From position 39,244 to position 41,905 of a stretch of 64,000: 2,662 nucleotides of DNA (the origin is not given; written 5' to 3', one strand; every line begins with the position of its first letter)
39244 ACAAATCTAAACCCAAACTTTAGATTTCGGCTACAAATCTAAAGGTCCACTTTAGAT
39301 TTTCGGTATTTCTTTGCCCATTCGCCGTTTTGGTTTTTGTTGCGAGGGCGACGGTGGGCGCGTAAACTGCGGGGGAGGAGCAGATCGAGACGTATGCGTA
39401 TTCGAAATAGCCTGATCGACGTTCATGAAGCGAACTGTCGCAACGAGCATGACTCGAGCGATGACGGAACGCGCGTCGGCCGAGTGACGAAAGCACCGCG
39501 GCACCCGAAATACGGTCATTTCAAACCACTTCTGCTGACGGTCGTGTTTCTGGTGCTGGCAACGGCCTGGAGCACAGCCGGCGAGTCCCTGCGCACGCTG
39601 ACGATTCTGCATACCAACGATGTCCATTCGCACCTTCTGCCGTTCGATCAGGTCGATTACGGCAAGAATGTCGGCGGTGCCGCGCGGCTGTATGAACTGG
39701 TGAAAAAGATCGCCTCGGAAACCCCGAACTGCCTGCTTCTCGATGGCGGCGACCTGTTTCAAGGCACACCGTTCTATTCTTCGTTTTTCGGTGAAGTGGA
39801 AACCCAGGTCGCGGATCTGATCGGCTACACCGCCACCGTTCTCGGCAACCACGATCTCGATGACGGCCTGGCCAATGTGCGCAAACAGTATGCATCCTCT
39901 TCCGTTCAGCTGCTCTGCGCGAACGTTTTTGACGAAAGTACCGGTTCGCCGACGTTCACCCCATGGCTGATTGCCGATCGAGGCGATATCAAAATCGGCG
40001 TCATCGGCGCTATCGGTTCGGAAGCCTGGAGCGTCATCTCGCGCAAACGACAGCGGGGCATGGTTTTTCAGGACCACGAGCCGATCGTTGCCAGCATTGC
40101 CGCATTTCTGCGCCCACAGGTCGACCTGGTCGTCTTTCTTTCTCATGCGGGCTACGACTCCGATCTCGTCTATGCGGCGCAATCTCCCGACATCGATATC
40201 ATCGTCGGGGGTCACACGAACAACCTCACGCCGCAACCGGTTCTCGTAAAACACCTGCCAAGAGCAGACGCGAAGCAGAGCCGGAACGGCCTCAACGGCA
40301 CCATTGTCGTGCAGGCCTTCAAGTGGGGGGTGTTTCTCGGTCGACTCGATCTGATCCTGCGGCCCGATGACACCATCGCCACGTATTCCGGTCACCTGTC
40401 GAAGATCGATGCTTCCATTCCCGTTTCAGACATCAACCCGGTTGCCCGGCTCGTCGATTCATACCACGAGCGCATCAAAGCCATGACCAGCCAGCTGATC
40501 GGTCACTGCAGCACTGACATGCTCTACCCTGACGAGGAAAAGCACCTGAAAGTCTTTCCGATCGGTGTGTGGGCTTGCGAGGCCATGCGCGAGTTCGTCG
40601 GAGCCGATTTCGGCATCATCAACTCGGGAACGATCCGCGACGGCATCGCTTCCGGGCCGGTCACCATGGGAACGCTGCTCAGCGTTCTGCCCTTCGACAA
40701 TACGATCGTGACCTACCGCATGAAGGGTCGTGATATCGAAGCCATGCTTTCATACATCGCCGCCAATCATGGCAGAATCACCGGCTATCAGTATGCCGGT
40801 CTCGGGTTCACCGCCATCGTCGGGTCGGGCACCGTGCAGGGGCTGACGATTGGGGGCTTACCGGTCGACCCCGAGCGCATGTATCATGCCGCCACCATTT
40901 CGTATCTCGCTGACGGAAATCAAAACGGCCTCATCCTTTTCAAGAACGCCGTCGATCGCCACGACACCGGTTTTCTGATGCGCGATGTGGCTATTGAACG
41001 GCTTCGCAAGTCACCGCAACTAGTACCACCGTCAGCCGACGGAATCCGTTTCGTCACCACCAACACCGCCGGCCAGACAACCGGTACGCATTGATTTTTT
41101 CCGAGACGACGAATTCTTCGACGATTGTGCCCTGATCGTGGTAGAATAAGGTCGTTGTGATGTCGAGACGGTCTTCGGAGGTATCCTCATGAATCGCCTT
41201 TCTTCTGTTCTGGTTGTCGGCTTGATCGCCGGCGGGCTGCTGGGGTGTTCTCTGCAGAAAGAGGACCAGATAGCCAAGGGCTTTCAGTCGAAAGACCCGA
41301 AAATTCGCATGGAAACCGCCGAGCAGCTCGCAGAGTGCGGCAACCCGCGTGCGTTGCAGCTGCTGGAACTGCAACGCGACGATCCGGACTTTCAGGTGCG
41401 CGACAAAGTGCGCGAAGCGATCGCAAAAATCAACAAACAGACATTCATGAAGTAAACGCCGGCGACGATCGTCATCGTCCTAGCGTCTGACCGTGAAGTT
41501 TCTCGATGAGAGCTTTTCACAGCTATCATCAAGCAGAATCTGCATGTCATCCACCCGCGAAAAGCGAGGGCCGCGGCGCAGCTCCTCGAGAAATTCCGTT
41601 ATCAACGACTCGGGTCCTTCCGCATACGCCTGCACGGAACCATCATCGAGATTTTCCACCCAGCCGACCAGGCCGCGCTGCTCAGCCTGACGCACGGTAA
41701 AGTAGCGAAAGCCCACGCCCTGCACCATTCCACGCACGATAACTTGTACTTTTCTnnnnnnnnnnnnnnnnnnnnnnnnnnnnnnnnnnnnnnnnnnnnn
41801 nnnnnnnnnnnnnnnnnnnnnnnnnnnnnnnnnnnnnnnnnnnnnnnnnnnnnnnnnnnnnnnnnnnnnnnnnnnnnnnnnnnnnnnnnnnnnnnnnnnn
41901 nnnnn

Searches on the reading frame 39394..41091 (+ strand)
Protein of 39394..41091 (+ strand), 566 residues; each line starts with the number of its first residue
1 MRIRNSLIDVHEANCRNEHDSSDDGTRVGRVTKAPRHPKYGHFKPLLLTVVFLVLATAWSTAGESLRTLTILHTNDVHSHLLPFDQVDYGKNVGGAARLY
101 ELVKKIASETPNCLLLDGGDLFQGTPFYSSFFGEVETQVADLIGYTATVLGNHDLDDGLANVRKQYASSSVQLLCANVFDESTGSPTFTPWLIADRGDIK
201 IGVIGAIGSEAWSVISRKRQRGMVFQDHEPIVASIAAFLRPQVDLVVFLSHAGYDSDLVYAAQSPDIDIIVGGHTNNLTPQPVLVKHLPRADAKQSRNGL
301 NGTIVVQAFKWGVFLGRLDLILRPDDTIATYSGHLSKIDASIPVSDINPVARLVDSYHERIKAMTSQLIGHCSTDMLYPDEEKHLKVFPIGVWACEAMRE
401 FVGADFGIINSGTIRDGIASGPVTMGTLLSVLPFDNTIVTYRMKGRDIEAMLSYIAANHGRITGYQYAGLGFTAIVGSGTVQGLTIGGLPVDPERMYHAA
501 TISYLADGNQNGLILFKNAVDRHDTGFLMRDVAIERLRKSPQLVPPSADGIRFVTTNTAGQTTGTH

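Call 12: find_homologous_proteins(query=window:39394-41091:+, max_evalue=1e-20)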
Query window:39394-41091:+ (566 aa): 889 proteins with E <= 1e-20 among 8000 candidates; the best 120 are listed.
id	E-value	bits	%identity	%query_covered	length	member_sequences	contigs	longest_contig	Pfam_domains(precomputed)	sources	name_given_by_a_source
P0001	0.0e+0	1293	100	100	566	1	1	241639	PF00149.34,PF02872.24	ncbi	-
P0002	1.4e-239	814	70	87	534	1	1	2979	PF00149.34,PF02872.24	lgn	-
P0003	1.2e-184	633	70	71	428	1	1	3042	PF00149.34,PF02872.24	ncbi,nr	ncbi:MAG TPA: bifunctional UDP-sugar hydrolase/5'-nucleotidase, partial [Candidatus Ozemobacteraceae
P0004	7.9e-163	561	51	87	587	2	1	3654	PF00149.34,PF02872.24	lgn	-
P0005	1.1e-161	557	51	87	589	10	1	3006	PF00149.34,PF02872.24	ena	-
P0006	1.1e-160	554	52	86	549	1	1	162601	PF00149.34,PF02872.24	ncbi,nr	ncbi:MAG: bifunctional metallophosphatase/5'-nucleotidase [Candidatus Riflebacteria bacterium]|nr:bi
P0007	1.5e-157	543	51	86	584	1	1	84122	PF00149.34,PF02872.24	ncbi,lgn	ncbi:MAG: bifunctional UDP-sugar hydrolase/5'-nucleotidase [Candidatus Ozemobacteraceae bacterium]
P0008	1.3e-156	540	49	87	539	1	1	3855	PF00149.34,PF02872.24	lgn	-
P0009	8.3e-156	538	49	89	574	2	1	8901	PF00149.34,PF02872.24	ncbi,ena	-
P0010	3.4e-149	516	48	89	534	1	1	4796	PF00149.34,PF02872.24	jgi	-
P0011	6.5e-149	515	46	92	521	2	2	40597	PF00149.34,PF02872.24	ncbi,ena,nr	ncbi:MAG TPA: bifunctional UDP-sugar hydrolase/5'-nucleotidase [Candidatus Wallbacteria bacterium]|n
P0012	1.1e-148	514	49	86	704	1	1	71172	PF00149.34,PF02872.24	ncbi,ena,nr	ncbi:MAG: bifunctional metallophosphatase/5'-nucleotidase [Candidatus Riflebacteria bacterium]|nr:bi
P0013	1.4e-148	514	47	90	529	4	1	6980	PF00149.34,PF02872.24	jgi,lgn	-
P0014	6.6e-148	511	47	93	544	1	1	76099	PF00149.34,PF02872.24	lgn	-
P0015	4.2e-147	509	47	86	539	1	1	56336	PF00149.34,PF02872.24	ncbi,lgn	ncbi:MAG TPA: bifunctional UDP-sugar hydrolase/5'-nucleotidase [Candidatus Ozemobacteraceae bacteriu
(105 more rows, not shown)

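Call 13: search_protein_families(library=pfam, proteins=[window:39394-41091:+])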
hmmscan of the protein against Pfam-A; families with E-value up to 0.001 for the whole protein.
window:39394-41091:+ (566 aa): 2 families
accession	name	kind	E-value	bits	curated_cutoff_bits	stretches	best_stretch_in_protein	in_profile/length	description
PF02872.23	5_nucleotid_C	-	6.7e-25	88.5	23.6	1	385-511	19-152/158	5'-nucleotidase, C-terminal domain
PF00149.33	Metallophos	-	5.6e-15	56.7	21.5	1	70-275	2-188/191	Calcineurin-like phosphoesterase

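Call 18: find_encoding_contigs(protein=P0002, flank=10000, max_places=4)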
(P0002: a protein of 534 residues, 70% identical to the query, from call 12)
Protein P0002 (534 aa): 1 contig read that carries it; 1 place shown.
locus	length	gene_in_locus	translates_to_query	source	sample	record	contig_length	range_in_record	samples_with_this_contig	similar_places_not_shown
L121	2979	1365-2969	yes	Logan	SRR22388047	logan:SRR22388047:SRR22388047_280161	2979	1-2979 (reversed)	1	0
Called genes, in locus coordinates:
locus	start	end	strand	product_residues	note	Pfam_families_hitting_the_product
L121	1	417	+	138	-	?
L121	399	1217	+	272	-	PF00528:BPD_transp_1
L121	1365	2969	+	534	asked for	PF00149:Metallophos, PF02872:5_nucleotid_C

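Call 19: find_encoding_contigs(protein=P0003, flank=10000, max_places=4)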
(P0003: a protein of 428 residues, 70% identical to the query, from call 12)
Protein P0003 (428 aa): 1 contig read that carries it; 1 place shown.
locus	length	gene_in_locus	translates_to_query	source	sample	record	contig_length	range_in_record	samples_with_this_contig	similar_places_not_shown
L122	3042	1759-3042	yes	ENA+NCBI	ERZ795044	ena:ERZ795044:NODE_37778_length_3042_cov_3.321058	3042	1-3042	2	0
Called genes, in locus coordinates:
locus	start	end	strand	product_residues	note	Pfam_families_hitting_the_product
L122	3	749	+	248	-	PF00528:BPD_transp_1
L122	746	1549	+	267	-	PF00528:BPD_transp_1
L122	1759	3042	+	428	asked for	PF00149:Metallophos, PF02872:5_nucleotid_C (weak)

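Call 24: find_encoding_contigs(protein=P0006, flank=10000, max_places=2)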
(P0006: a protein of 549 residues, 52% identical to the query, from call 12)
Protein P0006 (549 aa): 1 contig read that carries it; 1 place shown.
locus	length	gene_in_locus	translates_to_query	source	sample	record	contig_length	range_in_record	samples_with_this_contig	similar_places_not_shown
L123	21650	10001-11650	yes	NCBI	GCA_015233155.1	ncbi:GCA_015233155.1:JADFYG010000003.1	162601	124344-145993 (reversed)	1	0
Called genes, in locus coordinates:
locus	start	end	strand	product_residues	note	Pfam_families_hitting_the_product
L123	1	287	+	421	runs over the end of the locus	PF05496:RuvB_N, PF00004:AAA, PF07728:AAA_5, PF17864:AAA_lid_4, PF05491:WHD_RuvB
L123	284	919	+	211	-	PF02677:QueH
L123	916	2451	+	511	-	PF08486:SpoIID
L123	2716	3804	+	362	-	PF11104:PilM_2, PF06723:MreB_Mbl (faint), PF00022:Actin (faint), PF14450:FtsA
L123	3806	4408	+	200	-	PF05137:PilN (faint)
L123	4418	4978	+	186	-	PF04350:PilO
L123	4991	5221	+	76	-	-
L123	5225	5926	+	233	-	-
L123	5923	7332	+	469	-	PF21305:type_II_gspD_N0, PF03958:Secretin_N, PF00263:Secretin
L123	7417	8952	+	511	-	PF28550:DUF8436 (weak), PF00890:FAD_binding_2 (faint), PF01266:DAO (faint), PF03486:HI0933_like (faint), PF21688:FAD-depend_C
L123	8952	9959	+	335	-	PF01544:CorA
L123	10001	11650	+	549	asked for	PF00149:Metallophos, PF02872:5_nucleotid_C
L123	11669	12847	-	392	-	PF01264:Chorismate_synt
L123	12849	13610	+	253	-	PF04417:DUF501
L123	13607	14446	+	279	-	PF00460:Flg_bb_rod, PF22692:LlgE_F_G_D1 (weak), PF06429:Flg_bbr_C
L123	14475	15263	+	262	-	PF00460:Flg_bb_rod, PF22692:LlgE_F_G_D1, PF06429:Flg_bbr_C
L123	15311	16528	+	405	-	PF13144:ChapFlgA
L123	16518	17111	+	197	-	PF02107:FlgH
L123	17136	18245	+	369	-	PF02119:FlgI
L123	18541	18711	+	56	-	-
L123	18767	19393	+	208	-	PF00515:TPR_1 (weak), PF07719:TPR_2, PF13414:TPR_11, PF14559:TPR_19 (weak), PF13414:TPR_11 (weak), PF13432:TPR_16 (weak), PF00515:TPR_1 (weak), PF07719:TPR_2 (weak), +13 more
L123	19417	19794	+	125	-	PF10135:Rod-binding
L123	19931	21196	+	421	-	PF07497:Rho_RNA_bind, PF08206:OB_RNB (weak), PF00006:ATP-synt_ab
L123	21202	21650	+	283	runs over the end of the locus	PF01551:Peptidase_M23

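Call 25: find_encoding_contigs(protein=P0007, flank=10000, max_places=2)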
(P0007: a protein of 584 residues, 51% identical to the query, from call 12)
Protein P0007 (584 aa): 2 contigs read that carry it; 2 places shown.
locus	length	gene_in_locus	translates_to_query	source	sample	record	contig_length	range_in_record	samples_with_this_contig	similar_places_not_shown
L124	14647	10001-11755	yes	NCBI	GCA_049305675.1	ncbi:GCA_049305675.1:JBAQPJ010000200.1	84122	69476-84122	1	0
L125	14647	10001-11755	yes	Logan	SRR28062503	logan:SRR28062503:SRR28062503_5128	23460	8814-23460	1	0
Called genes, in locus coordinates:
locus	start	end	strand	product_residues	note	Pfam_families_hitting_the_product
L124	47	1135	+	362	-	PF06723:MreB_Mbl (faint), PF11104:PilM_2, PF00022:Actin (faint), PF14450:FtsA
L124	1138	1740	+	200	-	PF12650:DUF3784 (faint), PF05137:PilN (faint)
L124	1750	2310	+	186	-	PF04350:PilO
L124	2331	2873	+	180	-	-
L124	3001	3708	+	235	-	-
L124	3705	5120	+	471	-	PF07660:STN (faint), PF21305:type_II_gspD_N0, PF03958:Secretin_N, PF00263:Secretin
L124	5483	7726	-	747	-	PF13428:TPR_14 (faint), PF00515:TPR_1 (faint), PF07719:TPR_2 (faint), PF13414:TPR_11 (faint)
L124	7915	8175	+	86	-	PF06249:EutQ (weak), PF05899:Cupin_3, PF07883:Cupin_2 (weak)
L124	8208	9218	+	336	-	PF01544:CorA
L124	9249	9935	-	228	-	PF13489:Methyltransf_23, PF08241:Methyltransf_11 (weak), PF08242:Methyltransf_12, PF13649:Methyltransf_25 (weak)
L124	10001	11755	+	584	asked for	PF00149:Metallophos, PF02872:5_nucleotid_C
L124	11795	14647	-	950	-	PF00069:Pkinase, PF07714:PK_Tyr_Ser-Thr, PF13646:HEAT_2 (weak), PF02254:TrkA_N, PF02026:RyR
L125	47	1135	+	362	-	PF06723:MreB_Mbl (faint), PF11104:PilM_2, PF00022:Actin (faint), PF14450:FtsA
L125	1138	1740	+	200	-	PF12650:DUF3784 (faint), PF05137:PilN (faint)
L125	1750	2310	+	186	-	PF04350:PilO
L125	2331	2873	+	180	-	-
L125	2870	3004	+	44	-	-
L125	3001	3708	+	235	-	-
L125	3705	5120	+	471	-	PF07660:STN (faint), PF21305:type_II_gspD_N0, PF03958:Secretin_N, PF00263:Secretin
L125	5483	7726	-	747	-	PF13428:TPR_14 (faint), PF00515:TPR_1 (faint), PF07719:TPR_2 (faint), PF13414:TPR_11 (faint)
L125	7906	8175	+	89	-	PF06249:EutQ (weak), PF05899:Cupin_3, PF07883:Cupin_2 (weak)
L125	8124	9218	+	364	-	PF01544:CorA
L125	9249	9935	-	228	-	PF13489:Methyltransf_23, PF08241:Methyltransf_11 (weak), PF08242:Methyltransf_12, PF13649:Methyltransf_25 (weak)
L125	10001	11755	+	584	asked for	PF00149:Metallophos, PF02872:5_nucleotid_C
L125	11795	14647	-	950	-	PF00069:Pkinase, PF07714:PK_Tyr_Ser-Thr, PF13646:HEAT_2 (weak), PF02254:TrkA_N, PF02026:RyR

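Call 26: find_encoding_contigs(protein=P0001, flank=10000, max_places=2)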
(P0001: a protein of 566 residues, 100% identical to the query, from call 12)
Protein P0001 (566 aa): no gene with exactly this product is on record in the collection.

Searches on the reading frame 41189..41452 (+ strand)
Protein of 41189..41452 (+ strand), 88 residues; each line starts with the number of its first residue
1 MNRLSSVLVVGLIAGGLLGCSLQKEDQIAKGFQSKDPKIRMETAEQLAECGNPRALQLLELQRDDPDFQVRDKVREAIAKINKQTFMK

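Call 34: search_protein_families(library=pfam, proteins=[window:41189-41452:+])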
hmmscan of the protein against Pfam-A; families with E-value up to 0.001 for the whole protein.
window:41189-41452:+ (88 aa): 1 family
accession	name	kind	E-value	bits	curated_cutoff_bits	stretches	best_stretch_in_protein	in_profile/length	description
PF13646.12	HEAT_2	-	4.3e-07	30.6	27.7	1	26-79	34-88/88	HEAT repeats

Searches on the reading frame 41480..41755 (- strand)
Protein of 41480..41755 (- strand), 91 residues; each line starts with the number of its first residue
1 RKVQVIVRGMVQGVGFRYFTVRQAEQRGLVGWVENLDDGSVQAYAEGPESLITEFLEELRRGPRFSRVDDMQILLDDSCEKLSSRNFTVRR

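Call 34: search_protein_families(library=pfam, proteins=[window:41480-41755:-])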
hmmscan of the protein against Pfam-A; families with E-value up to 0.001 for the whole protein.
window:41480-41755:- (91 aa): 1 family
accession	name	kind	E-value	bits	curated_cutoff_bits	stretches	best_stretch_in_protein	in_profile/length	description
PF00708.24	Acylphosphatase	-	5.8e-25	87.8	22.5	1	4-74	2-72/85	Acylphosphatase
